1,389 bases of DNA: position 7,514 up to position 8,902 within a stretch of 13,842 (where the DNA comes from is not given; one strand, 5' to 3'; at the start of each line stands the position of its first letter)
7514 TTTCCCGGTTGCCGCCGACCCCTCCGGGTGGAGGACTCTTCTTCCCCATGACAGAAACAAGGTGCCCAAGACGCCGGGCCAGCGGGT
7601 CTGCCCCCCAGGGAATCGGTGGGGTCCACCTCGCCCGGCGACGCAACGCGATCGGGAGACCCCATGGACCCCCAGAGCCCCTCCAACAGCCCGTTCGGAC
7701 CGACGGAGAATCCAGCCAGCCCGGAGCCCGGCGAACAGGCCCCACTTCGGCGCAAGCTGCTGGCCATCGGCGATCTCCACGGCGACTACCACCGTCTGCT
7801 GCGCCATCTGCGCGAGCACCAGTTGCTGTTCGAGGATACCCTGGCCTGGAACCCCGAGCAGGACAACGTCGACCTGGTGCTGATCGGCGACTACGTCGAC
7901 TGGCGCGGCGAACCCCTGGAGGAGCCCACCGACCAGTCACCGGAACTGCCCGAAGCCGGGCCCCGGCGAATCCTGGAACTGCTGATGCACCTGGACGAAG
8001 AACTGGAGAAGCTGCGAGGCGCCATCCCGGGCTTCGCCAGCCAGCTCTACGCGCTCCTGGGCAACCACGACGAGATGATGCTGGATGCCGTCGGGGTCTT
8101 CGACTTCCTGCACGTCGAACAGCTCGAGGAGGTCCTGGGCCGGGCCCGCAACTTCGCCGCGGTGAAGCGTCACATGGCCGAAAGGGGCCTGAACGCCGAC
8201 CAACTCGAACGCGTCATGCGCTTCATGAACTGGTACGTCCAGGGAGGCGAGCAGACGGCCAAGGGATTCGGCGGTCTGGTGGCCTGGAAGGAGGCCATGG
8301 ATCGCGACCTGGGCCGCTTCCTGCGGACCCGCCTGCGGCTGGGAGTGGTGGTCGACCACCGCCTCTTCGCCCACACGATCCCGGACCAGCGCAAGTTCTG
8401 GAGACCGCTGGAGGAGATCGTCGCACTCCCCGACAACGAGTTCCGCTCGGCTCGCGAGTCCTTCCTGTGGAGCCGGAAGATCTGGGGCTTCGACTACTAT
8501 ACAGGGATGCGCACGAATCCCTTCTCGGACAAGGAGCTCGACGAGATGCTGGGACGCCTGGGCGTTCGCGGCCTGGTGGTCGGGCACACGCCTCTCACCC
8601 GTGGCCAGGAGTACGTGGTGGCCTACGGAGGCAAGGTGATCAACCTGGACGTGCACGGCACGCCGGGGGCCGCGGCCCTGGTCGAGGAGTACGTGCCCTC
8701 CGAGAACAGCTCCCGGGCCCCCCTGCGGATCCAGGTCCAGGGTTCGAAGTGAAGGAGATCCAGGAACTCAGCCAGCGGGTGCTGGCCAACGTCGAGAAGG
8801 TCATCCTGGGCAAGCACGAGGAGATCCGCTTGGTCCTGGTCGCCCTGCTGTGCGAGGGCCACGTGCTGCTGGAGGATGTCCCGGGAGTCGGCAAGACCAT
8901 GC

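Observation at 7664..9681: Calcineurin-like metallophosphoesterase translationally coupled to a MoxR AAA+ ATPase, with no VWA/DUF58 partner nearby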

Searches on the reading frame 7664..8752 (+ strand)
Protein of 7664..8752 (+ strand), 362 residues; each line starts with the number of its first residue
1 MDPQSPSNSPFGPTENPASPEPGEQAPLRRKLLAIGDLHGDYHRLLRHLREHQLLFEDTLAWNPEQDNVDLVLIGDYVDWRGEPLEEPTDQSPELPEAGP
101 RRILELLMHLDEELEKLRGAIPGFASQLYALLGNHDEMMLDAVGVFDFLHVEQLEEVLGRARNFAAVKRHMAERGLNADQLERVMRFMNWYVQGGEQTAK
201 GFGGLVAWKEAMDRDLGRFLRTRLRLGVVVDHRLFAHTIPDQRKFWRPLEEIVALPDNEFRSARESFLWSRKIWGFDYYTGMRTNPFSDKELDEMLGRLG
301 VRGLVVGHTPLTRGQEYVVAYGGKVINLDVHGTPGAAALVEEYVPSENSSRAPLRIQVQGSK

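Call 5: search_protein_families(library=pfam, proteins=[window:7664-8752:+], max_evalue=0.01)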
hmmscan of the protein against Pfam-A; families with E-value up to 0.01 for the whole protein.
window:7664-8752:+ (362 aa): 1 family
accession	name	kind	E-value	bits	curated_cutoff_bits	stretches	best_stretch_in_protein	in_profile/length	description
PF00149.33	Metallophos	-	9e-10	39.7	21.5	1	31-163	2-72/191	Calcineurin-like phosphoesterase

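Call 6: search_protein_families(library=ncbifam, proteins=[window:7664-8752:+], max_evalue=0.01)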
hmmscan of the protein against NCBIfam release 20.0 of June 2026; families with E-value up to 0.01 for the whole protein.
window:7664-8752:+ (362 aa): 0 families

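Call 7: search_protein_families(library=padloc, proteins=[window:7664-8752:+], max_evalue=0.01)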
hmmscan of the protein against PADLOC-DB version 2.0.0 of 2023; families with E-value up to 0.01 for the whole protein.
window:7664-8752:+ (362 aa): 0 families

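Call 8: find_homologous_proteins(query=window:7664-8752:+)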
Query window:7664-8752:+ (362 aa): 182 proteins with E <= 0.001 among 8000 candidates; the best 120 are listed.
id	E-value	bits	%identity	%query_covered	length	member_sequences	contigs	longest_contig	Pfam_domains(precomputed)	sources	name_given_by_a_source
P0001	2.6e-224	762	92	99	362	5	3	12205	PF00149.34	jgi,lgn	-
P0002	7.2e-180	616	77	98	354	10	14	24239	PF00149.34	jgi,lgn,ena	jgi:hypothetical protein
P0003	2.6e-178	611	76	98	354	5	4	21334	PF00149.34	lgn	-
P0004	4.6e-170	584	72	99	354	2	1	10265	PF00149.34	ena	-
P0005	1.9e-157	542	69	93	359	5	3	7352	PF00149.34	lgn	-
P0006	2.1e-157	542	67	98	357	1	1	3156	PF00149.34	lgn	-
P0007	3.9e-143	495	62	93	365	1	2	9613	PF00149.34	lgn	-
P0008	4.0e-135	469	59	96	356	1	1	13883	PF00149.34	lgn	-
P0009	4.1e-129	449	57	93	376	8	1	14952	PF00149.34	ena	-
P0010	2.3e-128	447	56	92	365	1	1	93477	PF00149.34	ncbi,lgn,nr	ncbi:MAG: metallophosphoesterase [bacterium]|nr:metallophosphoesterase [bacterium]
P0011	4.5e-128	446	57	98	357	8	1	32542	PF00149.34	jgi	jgi:hypothetical protein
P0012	8.4e-128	445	58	94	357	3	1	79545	PF00149.34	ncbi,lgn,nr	ncbi:metallophosphoesterase [bacterium]|nr:metallophosphoesterase [bacterium]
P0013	2.6e-127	443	56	92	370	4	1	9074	PF00149.34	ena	-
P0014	6.2e-127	442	58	94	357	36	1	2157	PF00149.34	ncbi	-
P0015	2.0e-126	440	61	90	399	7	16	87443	PF00149.34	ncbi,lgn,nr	ncbi:hypothetical protein DYH09_15140 [bacterium CPR1]|nr:hypothetical protein [bacterium CPR1]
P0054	1.7e-108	381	49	91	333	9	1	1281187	PF00149.34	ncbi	ncbi:MAG: metallophosphoesterase [Vulcanimicrobiota bacterium]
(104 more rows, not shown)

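Call 9: find_encoding_contigs(protein=P0054, flank=8000, max_places=2)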
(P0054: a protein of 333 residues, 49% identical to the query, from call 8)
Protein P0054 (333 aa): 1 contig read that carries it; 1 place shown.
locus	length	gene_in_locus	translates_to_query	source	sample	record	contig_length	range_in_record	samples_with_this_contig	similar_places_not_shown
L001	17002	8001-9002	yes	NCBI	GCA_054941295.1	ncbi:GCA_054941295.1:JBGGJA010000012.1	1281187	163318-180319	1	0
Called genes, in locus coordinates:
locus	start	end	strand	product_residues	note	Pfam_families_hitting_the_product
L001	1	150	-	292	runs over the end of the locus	PF01882:DUF58, PF13519:VWA_2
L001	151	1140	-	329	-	PF00493:MCM (faint), PF20030:bpMoxR, PF07726:AAA_3, PF07728:AAA_5, PF17863:AAA_lid_2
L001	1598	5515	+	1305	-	PF13428:TPR_14 (faint), PF07719:TPR_2 (faint), PF13432:TPR_16 (faint), PF14559:TPR_19 (faint), PF00990:GGDEF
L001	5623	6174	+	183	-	PF12804:NTP_transf_3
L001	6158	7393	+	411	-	PF03453:MoeA_N, PF00994:MoCF_biosynth, PF03454:MoeA_C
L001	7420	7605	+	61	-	PF02416:TatA_B_E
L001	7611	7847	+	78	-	PF02416:TatA_B_E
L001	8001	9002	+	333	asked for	PF00149:Metallophos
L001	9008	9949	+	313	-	PF20030:bpMoxR, PF01078:Mg_chelatase (faint), PF00158:Sigma54_activat (faint), PF00004:AAA, PF07726:AAA_3, PF07728:AAA_5, PF17863:AAA_lid_2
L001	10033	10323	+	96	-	PF04456:DUF503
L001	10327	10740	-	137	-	PF07963:N_methyl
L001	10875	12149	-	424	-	PF13646:HEAT_2 (faint), PF13513:HEAT_EZ (faint)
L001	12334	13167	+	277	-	-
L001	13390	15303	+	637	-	PF00009:GTP_EFTU, PF01926:MMR_HSR1 (weak), PF03144:GTP_EFTU_D2, PF25461:Beta-barrel_SelB, PF09107:WHD_3rd_SelB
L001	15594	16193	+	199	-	PF06835:LptC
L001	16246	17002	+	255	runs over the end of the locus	PF00005:ABC_tran, PF13304:AAA_21 (faint)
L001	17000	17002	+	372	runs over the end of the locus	PF03739:LptF_LptG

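Call 10: find_encoding_contigs(protein=P0002, flank=8000, max_places=3)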
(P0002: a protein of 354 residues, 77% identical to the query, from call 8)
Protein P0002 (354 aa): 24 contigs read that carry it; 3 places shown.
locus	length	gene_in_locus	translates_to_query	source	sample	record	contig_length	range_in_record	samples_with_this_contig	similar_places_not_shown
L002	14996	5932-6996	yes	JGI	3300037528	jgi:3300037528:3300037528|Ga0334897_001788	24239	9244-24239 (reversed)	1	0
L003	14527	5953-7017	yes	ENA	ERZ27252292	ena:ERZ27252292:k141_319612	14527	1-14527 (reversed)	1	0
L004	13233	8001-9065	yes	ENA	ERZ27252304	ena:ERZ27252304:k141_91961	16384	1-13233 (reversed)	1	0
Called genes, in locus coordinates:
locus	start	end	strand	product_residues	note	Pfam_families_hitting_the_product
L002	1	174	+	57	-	?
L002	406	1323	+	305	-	-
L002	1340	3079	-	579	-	PF26686:DUF8575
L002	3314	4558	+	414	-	-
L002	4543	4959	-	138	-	-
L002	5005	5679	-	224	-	PF01325:Fe_dep_repress, PF02742:Fe_dep_repr_C, PF04023:FeoA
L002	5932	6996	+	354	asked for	PF00149:Metallophos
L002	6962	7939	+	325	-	PF20030:bpMoxR, PF00004:AAA (weak), PF07726:AAA_3, PF07728:AAA_5, PF17863:AAA_lid_2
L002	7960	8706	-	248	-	-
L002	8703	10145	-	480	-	PF00749:tRNA-synt_1c, PF19269:Anticodon_2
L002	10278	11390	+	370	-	PF01207:Dus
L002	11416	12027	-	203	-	-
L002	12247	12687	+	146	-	PF14595:Thioredoxin_9 (weak), PF00085:Thioredoxin, PF13098:Thioredoxin_2, PF13905:Thioredoxin_8 (weak)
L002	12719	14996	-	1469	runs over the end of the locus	PF00270:DEAD, PF04851:ResIII (weak), PF00271:Helicase_C, PF19306:WHD_Lhr, PF08494:DEAD_assoc, PF23236:WHD_2nd_Lhr, PF23235:WHD_3rd_Lhr, PF23234:WHD_4th_Lhr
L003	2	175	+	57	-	?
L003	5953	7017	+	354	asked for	PF00149:Metallophos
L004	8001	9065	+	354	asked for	PF00149:Metallophos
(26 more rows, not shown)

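Call 13: find_related_loci(query=A1, collection=genome_contigs, flank=10000)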
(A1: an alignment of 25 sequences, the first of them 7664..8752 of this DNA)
Query A1 (362 aa) in genome_contigs; peptide patterns used: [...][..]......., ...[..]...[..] (x = any residue, [..] = any of these).
380 stretches matched a pattern; 92 encode a relative of the query (tblastn E <= 1e-3); the best 80 are kept; 80 distinct loci.
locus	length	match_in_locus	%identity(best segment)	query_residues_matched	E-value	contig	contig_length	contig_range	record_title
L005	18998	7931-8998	78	1-355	0e+0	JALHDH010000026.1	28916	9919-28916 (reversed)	MAG: bacterium isolate 1-no_shock_S1_038 scaffold_664, whole genome shotgun sequence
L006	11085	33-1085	76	1-355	7e-179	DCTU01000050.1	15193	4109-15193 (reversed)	MAG TPA_asm: bacterium UBP9_UBA1432 isolate UBA1432 UBA1432_contig_10549, whole genome shotgun sequence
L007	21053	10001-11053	75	1-355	1e-177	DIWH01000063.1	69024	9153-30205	MAG TPA_asm: bacterium UBP9_UBA6111 isolate UBA6111 UBA6111_contig_14802, whole genome shotgun sequence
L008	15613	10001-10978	78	30-355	3e-171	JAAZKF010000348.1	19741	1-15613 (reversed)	MAG: Burkholderiales bacterium isolate AS22ysBPME_216 171202_AS22, whole genome shotgun sequence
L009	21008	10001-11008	58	15-355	6e-130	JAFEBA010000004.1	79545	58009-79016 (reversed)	Bacterium isolate SZAS-1 EREM-KAN-1__4__length-79545, whole genome shotgun sequence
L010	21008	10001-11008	58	15-355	5e-130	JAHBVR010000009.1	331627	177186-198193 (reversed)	MAG: Vulcanimicrobiota bacterium isolate ACE_ERE1 ERE1_9, whole genome shotgun sequence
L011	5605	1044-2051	58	15-355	7e-130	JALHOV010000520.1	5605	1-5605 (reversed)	MAG: Vulcanimicrobiota bacterium isolate bin.189_sub c_000000046313, whole genome shotgun sequence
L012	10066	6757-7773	57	12-355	5e-129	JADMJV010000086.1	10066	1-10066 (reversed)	MAG: bacterium isolate MAG_50 NODE_3757_length_10066_cov_5.306862, whole genome shotgun sequence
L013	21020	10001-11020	57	13-355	5e-128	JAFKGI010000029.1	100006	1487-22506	MAG: Vulcanimicrobiota bacterium isolate SCN18_25_8_15_R3_B_62_28 SCN18_25_8_15_R3_B_scaffold_185, whole genome shotgun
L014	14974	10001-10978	56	30-355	7e-128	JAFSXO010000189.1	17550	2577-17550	Bacterium isolate RGIG3565 Goat_Rumen.Co__c1534028, whole genome shotgun sequence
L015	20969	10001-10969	61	30-356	3e-127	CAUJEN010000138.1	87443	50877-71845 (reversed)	MAG: Candidatus Eremiobacteraeota bacterium isolate KLAP168 genome assembly, contig: KLAP168_284523, whole genome shotgu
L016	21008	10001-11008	57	15-355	4e-127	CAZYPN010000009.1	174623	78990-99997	MAG TPA_asm: uncultured Burkholderiales bacterium isolate SRP329715_co1_2 genome assembly, contig: NODE_67_length_174623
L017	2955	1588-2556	61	30-356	2e-131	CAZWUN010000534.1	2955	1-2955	MAG TPA_asm: uncultured Burkholderiales bacterium isolate SRP329715_co1_362 genome assembly, contig: NODE_55994_length_2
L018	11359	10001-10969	61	30-356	4e-125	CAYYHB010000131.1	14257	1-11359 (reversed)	MAG TPA_asm: uncultured Burkholderiales bacterium isolate SRP329715_co1_347 genome assembly, contig: NODE_6462_length_14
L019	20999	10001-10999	56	30-362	4e-123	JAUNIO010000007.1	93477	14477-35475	MAG: bacterium isolate S28M_St_metabat_78 NODE_128_length_93477_cov_26.920832, whole genome shotgun sequence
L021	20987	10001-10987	49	30-358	2e-114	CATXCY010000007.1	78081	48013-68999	MAG TPA_asm: uncultured bacterium isolate ERR9578292_bin.24_MetaWRAP_v1.3_MAG genome assembly, contig: ERZ18533963.213,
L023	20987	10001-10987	49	30-358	6e-114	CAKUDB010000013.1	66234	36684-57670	MAG: uncultured bacterium isolate REFINED_METABAT215_TOP10_CONTIGS_1500_ASSEMBLY_K77_MERGED__Hadza_MoBio_hadza-E-H_K_21_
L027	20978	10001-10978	54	30-360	4e-112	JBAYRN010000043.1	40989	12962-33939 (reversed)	MAG: Vulcanimicrobiota bacterium isolate SO_2016_LW2_44 scaffold01541_LW138R_2016, whole genome shotgun sequence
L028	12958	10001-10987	49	30-358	5e-112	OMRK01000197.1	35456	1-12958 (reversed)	uncultured bacterium isolate RUG807 genome assembly, contig: k87_25008729, whole genome shotgun sequence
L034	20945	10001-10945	51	29-347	5e-109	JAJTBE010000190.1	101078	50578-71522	MAG: Bacillota bacterium isolate MH_R1_1 k141_45223, whole genome shotgun sequence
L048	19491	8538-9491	46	30-351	2e-98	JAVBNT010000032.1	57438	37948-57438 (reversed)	MAG: Candidatus Xenobia bacterium isolate EPI_MAG_00088 c_000011893335, whole genome shotgun sequence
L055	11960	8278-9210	43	32-343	3e-83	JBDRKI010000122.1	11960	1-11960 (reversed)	MAG: Armatimonadota bacterium isolate MEGAHIT-group-1.7 k141_12312120, whole genome shotgun sequence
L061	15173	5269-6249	35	29-345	4e-54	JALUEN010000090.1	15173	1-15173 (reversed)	MAG: bacterium isolate S143_metabat1_scaf2bin.054 S143_NODE_2099_length_15173_cov_1.579290, whole genome shotgun sequenc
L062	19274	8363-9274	30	29-348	7e-42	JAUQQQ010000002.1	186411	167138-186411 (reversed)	MAG: bacterium isolate ZGR_13_1_3.bins.10.Tibet NODE_138_length_186411_cov_19.994530, whole genome shotgun sequence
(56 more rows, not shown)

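Call 15: search_solved_structures(query=A1, max_evalue=0.01, show_alignments=2)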
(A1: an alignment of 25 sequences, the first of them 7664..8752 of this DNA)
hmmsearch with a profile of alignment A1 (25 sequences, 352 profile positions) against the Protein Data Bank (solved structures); distinct sequences matched with E-value up to 0.01: 4.
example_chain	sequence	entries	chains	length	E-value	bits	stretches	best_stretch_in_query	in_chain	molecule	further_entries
2z72_A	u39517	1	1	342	1e-09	40.8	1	205-322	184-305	Protein-tyrosine-phosphatase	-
2zbm_A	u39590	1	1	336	1.2e-09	40.6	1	206-322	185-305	Protein-tyrosine-phosphatase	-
1v73_A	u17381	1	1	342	1.6e-09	40.2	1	206-322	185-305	psychrophilic phosphatase I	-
5nbt_B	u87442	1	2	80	0.0079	18.2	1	118-181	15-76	Katanin p60 ATPase-containing subunit A1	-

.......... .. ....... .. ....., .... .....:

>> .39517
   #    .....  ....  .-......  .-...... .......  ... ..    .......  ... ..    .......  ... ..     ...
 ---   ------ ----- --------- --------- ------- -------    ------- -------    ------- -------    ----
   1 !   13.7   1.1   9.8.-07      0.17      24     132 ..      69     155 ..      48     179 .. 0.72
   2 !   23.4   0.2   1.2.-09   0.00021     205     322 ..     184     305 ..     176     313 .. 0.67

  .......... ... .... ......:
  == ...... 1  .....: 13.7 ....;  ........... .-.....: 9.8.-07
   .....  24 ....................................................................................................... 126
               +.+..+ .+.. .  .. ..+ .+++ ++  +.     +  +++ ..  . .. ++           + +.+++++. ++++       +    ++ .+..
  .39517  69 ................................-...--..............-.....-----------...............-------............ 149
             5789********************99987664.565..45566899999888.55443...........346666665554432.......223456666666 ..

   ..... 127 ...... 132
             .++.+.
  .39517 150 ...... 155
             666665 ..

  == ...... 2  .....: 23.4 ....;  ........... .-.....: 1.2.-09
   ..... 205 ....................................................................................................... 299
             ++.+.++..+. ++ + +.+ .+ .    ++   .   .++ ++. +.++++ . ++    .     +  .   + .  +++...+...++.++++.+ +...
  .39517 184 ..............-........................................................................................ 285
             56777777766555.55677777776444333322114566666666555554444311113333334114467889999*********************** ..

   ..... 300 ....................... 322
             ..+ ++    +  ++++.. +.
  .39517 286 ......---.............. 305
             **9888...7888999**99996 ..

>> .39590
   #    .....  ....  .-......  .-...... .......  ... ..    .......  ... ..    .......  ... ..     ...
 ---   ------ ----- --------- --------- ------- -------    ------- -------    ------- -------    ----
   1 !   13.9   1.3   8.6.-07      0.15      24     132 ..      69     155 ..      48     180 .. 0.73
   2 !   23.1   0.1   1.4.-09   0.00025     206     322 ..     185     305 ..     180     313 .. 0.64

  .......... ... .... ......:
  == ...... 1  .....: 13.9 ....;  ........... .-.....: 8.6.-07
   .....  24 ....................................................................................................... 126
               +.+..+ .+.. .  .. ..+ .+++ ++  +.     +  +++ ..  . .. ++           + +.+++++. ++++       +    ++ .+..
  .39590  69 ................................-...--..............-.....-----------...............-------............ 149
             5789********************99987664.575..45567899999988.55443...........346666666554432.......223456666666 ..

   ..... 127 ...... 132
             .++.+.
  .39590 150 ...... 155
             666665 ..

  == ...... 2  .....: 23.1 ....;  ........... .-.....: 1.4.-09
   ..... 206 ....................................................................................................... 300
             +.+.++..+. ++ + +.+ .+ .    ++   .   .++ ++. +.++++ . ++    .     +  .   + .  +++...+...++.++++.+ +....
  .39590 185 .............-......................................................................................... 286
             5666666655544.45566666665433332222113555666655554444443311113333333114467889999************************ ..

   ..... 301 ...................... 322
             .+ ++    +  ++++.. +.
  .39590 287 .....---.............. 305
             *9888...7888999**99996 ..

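Call 22: search_protein_families(library=pfam, proteins=[L009:14131-14832:+, L019:5065-7638:-, L021:7375-8148:-, L021:8178-9671:-, L001:12349-13167:+, L027:11923-12321:+, L034:8547-9284:+, L034:9380-9928:+, L009:9063-9878:+, L009:6098-7357:+], max_evalue=0.001)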
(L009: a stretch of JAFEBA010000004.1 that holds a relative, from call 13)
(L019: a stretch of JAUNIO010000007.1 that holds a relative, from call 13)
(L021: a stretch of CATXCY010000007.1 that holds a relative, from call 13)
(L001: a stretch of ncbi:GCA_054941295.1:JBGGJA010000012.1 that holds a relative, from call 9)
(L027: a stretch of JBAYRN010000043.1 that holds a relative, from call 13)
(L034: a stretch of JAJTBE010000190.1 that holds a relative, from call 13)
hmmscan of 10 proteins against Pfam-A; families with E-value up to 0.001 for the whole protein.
L009:14131-14832:+ (233 aa): 4 families
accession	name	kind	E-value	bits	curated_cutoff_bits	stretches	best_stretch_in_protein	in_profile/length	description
PF13242.12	Hydrolase_like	-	2.2e-15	56.7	22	1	155-223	6-75/75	HAD-hyrolase-like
PF12710.13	HAD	-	9.7e-14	52.7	27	1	7-189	1-189/189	haloacid dehalogenase-like hydrolase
PF13419.12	HAD_2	-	2.3e-13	51.1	23.8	1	7-198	1-178/178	Haloacid dehalogenase-like hydrolase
PF00702.32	Hydrolase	-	3.9e-13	50.6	26.4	1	5-192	2-191/191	haloacid dehalogenase-like hydrolase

L019:5065-7638:- (857 aa): 3 families
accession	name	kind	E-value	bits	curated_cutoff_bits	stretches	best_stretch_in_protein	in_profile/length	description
PF01368.27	DHH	-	4.3e-24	85.6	28.1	1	63-210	2-125/125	DHH family, N-terminal domain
PF17768.7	RecJ_OB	-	7.6e-16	58.6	27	1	432-537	1-105/107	RecJ OB domain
PF02272.25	DHHA1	-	1.1e-08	35.9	25.9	1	333-421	7-101/102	DHHA1 domain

L021:7375-8148:- (257 aa): 2 families
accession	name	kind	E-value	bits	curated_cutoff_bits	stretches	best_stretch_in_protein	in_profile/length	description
PF00849.27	PseudoU_synth_2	-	8.7e-18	65.4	26.8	1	61-219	2-151/152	RNA pseudouridylate synthase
PF01479.30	S4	-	6.1e-05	23.1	22.8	1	3-29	1-28/48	S4 domain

L021:8178-9671:- (497 aa): 1 family
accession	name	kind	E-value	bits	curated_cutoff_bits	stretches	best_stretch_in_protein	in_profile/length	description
PF05175.20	MTS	-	1.8e-40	138.8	23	1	313-486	4-169/170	Methyltransferase small domain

L001:12349-13167:+ (272 aa): 0 families

L027:11923-12321:+ (132 aa): 0 families

L034:8547-9284:+ (245 aa): 1 family
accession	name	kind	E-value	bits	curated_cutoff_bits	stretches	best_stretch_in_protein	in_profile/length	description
PF02775.26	TPP_enzyme_C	-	1.9e-22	80.1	21.9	1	58-208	20-150/151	Thiamine pyrophosphate enzyme, C-terminal TPP binding domain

L034:9380-9928:+ (182 aa): 1 family
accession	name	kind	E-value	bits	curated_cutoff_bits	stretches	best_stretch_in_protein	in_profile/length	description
PF01558.24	POR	-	2.3e-40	139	27.4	1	11-174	1-173/173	Pyruvate ferredoxin/flavodoxin oxidoreductase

L009:9063-9878:+ (271 aa): 3 families
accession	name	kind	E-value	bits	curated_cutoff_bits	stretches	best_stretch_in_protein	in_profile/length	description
PF01564.23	Spermine_synth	-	1.4e-10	41.5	22.9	1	84-193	17-130/186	Spermine/spermidine synthase domain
PF13649.12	Methyltransf_25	-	6.7e-08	33.6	27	1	90-189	2-97/97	Methyltransferase domain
PF08242.18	Methyltransf_12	-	3e-07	31.5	30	1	90-190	1-97/98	Methyltransferase domain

L009:6098-7357:+ (419 aa): 2 families
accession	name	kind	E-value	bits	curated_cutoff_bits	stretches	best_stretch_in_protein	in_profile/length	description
PF00211.25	Guanylate_cyc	-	4.6e-27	95.2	21.9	1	221-391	7-173/183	Adenylate and Guanylate cyclase catalytic domain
PF13185.12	GAF_2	-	1.2e-06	29.2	28.6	1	26-151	3-128/136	GAF domain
